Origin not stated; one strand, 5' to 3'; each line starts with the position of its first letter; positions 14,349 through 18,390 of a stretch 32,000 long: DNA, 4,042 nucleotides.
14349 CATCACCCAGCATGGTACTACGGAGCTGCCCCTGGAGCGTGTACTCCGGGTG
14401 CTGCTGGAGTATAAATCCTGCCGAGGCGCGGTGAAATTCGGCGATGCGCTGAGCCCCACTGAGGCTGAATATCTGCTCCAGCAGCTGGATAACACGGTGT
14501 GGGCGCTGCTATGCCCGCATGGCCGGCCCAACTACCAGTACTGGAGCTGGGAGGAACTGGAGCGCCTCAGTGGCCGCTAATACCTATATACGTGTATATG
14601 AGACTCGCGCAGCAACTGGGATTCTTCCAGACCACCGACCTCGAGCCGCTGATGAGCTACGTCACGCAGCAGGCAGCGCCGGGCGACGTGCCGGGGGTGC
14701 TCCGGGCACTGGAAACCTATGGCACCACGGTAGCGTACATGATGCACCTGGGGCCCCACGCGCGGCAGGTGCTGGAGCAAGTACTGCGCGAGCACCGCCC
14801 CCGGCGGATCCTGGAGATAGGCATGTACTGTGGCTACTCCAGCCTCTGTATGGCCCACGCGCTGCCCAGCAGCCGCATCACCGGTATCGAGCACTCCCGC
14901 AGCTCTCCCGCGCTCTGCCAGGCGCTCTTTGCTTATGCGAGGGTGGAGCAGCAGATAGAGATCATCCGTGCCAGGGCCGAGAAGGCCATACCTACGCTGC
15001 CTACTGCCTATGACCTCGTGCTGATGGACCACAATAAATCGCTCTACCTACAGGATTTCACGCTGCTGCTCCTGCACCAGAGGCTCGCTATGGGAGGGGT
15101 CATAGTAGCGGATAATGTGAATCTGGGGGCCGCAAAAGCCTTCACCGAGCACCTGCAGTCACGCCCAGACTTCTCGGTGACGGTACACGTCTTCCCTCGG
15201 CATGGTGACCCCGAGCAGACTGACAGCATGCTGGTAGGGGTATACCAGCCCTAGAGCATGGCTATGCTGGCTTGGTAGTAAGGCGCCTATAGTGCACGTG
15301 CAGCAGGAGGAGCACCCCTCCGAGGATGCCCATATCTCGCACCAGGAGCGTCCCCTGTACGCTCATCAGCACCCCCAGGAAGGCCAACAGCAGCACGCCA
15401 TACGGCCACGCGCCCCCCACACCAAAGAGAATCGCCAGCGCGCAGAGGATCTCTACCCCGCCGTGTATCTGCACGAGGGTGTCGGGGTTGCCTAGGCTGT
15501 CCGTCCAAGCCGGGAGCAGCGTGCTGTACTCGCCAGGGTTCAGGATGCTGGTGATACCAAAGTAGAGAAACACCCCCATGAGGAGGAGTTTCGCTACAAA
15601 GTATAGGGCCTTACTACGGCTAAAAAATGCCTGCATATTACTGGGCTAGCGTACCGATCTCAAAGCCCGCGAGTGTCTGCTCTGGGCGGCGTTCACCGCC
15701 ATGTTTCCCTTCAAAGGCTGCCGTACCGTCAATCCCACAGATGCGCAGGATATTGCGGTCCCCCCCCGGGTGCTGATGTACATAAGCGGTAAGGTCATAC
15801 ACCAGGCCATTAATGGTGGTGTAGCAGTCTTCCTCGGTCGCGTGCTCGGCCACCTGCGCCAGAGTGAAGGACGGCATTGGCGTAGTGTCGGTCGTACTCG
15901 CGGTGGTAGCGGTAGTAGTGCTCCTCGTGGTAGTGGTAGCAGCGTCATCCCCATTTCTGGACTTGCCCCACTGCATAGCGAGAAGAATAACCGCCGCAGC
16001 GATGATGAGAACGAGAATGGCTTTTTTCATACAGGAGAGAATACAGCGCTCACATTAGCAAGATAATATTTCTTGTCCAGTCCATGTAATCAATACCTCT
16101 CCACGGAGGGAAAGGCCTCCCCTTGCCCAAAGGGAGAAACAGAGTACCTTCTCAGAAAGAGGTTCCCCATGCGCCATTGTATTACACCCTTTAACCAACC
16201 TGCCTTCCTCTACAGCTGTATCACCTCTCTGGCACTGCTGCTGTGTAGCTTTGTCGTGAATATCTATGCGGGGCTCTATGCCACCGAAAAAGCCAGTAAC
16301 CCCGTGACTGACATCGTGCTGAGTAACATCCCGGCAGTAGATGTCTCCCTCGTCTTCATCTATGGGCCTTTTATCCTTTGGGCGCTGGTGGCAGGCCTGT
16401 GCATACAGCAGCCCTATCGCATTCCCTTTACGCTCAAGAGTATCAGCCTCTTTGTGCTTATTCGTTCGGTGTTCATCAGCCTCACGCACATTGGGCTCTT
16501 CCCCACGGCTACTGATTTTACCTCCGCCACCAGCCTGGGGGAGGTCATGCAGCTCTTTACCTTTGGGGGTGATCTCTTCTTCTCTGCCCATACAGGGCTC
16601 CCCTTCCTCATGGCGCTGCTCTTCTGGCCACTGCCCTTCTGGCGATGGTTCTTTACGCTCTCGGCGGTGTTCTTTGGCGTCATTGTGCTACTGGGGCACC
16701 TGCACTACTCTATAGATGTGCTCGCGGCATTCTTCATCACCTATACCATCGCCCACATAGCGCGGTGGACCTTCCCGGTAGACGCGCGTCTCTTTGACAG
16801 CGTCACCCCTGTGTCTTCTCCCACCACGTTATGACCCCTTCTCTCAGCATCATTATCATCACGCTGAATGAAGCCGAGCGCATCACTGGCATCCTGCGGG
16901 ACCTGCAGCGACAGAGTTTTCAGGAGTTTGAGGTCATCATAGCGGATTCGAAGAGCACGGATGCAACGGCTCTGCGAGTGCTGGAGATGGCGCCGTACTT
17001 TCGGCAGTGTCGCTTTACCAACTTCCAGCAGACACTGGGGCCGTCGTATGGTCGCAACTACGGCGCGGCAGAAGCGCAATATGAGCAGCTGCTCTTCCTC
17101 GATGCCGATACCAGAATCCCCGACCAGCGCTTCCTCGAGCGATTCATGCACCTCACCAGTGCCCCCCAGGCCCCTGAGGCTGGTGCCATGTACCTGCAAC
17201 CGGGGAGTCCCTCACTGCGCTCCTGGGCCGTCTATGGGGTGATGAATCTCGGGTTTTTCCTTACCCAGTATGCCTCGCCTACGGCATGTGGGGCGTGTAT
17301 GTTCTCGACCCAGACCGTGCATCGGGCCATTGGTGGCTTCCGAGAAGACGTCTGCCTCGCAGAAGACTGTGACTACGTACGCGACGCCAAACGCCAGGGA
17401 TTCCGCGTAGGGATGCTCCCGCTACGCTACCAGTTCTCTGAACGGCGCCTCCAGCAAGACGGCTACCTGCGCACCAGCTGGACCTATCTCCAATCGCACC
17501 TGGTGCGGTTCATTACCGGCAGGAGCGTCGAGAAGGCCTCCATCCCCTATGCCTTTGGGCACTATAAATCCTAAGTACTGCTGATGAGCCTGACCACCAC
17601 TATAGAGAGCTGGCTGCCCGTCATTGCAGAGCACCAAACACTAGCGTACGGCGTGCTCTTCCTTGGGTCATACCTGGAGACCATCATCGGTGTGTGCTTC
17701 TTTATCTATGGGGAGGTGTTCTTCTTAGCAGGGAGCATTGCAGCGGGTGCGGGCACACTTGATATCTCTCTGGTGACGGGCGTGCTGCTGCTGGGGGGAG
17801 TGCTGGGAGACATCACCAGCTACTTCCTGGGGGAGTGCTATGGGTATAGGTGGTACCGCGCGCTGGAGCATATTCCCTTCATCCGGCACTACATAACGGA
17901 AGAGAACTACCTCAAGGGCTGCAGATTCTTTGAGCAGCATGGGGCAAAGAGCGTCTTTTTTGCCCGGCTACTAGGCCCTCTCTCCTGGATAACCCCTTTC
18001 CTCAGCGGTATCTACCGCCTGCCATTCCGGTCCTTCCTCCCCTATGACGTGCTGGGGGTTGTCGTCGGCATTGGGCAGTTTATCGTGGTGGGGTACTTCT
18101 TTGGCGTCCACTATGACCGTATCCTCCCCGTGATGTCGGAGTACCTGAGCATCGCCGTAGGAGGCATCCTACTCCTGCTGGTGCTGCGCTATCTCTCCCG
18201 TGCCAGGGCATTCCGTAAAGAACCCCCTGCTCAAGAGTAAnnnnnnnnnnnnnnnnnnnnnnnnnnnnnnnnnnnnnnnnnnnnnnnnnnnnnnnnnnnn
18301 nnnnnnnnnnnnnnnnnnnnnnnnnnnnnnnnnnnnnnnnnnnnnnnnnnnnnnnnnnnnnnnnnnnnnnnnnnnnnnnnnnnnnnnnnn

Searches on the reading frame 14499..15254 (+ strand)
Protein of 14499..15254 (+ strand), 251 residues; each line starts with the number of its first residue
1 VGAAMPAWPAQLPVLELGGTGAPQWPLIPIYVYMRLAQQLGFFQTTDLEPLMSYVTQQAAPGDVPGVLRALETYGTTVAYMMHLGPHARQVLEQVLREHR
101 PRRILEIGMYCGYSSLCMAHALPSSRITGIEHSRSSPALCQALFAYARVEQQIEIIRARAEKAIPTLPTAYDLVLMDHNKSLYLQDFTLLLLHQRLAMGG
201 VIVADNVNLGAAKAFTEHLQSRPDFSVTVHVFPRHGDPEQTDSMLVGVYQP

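Call 30: search_protein_families(library=pfam, proteins=[window:14499-15254:+], max_evalue=0.1)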
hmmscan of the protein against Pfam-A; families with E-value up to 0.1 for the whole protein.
window:14499-15254:+ (251 aa): 6 families
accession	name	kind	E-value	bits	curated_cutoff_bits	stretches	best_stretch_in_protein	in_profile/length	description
PF01596.23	Methyltransf_3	-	8.8e-15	55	22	1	73-207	18-155/204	O-methyltransferase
PF13578.12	Methyltransf_24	-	8e-14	52.8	26.3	1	105-207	1-105/105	Methyltransferase domain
PF13649.12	Methyltransf_25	-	7.8e-05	23.7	27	1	104-179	1-73/97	Methyltransferase domain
PF01135.25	PCMT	-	0.0027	17.9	20.3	1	88-135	61-109/210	Protein-L-isoaspartate(D-aspartate) O-methyltransferase (PCMT)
PF05711.17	TylF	-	0.043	13.5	23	0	88-125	79-116/264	Macrocin-O-methyltransferase (TylF)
PF05175.20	MTS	-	0.069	13.2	23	0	90-176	21-104/170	Methyltransferase small domain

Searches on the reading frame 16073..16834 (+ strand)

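Call 30: search_protein_families(library=pfam, proteins=[window:16073-16834:+], max_evalue=0.1)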
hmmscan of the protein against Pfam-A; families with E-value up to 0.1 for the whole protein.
window:16073-16834:+ (253 aa): 1 family
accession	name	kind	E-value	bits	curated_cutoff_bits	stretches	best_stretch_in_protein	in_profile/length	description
PF14360.12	PAP2_C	-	3.2e-07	31.2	27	1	166-227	3-69/74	PAP2 superfamily C-terminal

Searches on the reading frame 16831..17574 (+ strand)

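Call 30: search_protein_families(library=pfam, proteins=[window:16831-17574:+], max_evalue=0.1)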
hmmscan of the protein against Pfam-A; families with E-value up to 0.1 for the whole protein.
window:16831-17574:+ (247 aa): 5 families
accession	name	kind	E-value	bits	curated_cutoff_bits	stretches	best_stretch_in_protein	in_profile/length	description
PF00535.33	Glycos_transf_2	-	2.4e-19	70.3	23.3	1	6-108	1-102/168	Glycosyl transferase family 2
PF13641.12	Glyco_tranf_2_3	-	8.9e-12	46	27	1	3-197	1-205/230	Glycosyltransferase like family 2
PF10111.15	Glyco_tranf_2_2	-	2.6e-07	30.8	27.3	1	8-100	3-98/276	Glycosyltransferase like family 2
PF13632.12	Glyco_trans_2_3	-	2e-06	28.2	27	1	88-203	3-125/198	Glycosyl transferase family group 2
PF13506.12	Glyco_transf_21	-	0.0012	18.7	21.7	1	79-227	26-172/174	Glycosyl transferase family 21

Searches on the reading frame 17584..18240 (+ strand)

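Call 30: search_protein_families(library=pfam, proteins=[window:17584-18240:+], max_evalue=0.1)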
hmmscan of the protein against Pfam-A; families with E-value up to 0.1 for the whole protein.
window:17584-18240:+ (218 aa): 1 family
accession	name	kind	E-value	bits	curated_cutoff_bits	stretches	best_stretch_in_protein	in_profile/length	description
PF09335.16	VTT_dom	-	7.9e-12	46.2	33.9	1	44-171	4-122/123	VTT domain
